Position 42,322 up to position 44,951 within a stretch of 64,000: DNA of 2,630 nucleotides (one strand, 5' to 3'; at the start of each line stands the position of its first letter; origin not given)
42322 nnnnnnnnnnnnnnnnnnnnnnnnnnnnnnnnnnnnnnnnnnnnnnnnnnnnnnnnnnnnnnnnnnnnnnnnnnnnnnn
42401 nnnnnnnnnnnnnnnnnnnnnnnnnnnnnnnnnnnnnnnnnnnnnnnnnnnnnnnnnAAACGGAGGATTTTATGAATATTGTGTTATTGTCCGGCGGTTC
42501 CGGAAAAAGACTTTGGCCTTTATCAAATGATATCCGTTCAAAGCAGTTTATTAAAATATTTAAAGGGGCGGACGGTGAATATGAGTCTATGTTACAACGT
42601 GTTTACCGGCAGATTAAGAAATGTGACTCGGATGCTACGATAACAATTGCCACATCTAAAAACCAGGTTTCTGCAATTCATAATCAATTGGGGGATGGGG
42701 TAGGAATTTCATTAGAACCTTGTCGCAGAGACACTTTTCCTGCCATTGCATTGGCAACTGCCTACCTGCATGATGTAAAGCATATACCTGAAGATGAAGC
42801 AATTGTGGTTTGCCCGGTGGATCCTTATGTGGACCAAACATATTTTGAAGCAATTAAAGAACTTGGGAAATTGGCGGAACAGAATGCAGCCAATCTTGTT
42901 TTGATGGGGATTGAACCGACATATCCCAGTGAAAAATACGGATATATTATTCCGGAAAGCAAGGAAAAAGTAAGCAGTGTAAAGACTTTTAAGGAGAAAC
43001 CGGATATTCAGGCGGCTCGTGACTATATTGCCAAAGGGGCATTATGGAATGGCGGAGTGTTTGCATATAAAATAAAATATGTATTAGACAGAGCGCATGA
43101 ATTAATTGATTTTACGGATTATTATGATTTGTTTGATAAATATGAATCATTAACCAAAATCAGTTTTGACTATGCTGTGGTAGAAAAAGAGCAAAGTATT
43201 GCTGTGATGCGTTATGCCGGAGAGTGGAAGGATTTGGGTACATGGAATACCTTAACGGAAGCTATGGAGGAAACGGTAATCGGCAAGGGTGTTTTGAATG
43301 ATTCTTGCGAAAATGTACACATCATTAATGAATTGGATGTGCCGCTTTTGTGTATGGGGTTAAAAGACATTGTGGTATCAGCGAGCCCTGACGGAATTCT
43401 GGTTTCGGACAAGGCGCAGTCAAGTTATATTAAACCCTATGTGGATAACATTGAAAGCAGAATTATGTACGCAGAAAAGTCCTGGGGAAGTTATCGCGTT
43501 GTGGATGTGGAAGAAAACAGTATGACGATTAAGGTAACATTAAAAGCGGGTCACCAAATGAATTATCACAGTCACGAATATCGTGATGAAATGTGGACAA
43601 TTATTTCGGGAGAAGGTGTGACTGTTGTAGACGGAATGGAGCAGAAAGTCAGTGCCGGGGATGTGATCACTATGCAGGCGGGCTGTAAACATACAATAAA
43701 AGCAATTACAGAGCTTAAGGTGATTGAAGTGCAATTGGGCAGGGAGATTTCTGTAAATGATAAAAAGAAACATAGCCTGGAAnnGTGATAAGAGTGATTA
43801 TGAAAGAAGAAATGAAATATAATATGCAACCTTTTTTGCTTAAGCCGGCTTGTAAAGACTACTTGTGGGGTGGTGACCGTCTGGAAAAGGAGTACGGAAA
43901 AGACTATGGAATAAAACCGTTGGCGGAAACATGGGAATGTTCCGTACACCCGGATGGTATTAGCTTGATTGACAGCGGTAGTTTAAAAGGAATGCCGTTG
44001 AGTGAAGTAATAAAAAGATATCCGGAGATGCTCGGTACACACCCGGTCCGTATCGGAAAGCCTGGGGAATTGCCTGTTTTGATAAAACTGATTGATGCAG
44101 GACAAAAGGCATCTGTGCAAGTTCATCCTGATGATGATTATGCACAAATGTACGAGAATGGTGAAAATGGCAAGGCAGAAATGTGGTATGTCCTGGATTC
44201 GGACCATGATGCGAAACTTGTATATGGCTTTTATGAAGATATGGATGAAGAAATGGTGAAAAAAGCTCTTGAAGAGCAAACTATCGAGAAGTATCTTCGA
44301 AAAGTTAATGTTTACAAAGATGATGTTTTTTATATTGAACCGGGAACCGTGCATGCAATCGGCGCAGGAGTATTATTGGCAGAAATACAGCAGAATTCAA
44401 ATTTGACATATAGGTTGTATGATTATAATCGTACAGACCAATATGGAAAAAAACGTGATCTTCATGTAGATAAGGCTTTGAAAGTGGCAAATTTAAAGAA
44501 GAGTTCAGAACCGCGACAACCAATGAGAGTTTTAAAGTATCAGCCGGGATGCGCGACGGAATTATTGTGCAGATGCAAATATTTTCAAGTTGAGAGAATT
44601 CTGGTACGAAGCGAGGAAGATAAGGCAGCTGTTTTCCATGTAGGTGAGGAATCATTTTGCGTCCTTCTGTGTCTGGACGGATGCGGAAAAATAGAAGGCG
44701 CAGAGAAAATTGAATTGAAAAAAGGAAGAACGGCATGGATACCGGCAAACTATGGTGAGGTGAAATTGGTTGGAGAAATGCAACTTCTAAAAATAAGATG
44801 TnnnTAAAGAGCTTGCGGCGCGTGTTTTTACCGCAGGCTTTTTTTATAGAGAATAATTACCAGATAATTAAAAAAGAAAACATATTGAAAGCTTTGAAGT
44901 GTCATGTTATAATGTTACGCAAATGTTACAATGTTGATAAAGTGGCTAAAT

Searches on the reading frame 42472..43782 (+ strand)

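Call 15: search_protein_families(library=ncbifam, proteins=[window:42472-43782:+], max_evalue=1e-8)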
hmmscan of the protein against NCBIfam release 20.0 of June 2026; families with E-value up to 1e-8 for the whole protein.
window:42472-43782:+ (437 aa): 3 families
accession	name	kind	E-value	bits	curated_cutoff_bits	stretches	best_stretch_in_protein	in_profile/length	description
TIGR01479.1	GMP_PMI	equivalog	1.2e-58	199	372.95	1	3-426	3-453/467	mannose-1-phosphate guanylyltransferase/mannose-6-phosphate isomerase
NF012004.0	PRK15460.1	equivalog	1.2e-39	136.3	859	1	4-427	9-464/478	mannose-1-phosphate guanyltransferase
NF041173.1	Sug_nt_acttase_Thmprot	equivalog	2e-09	36.9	600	1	1-261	1-221/405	bifunctional sugar-1-phosphate nucleotidylyltransferase/acetyltransferase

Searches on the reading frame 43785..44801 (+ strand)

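Call 15: search_protein_families(library=ncbifam, proteins=[window:43785-44801:+], max_evalue=1e-8)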
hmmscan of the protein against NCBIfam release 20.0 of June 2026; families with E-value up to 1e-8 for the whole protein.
window:43785-44801:+ (339 aa): 2 families
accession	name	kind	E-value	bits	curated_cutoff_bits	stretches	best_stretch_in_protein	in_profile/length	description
TIGR00218.1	manA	equivalog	1.2e-42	146.4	116.2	2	118-333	142-354/359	mannose-6-phosphate isomerase, class I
NF011710.0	PRK15131.1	equivalog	3.9e-13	49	571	0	22-128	7-113/391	mannose-6-phosphate isomerase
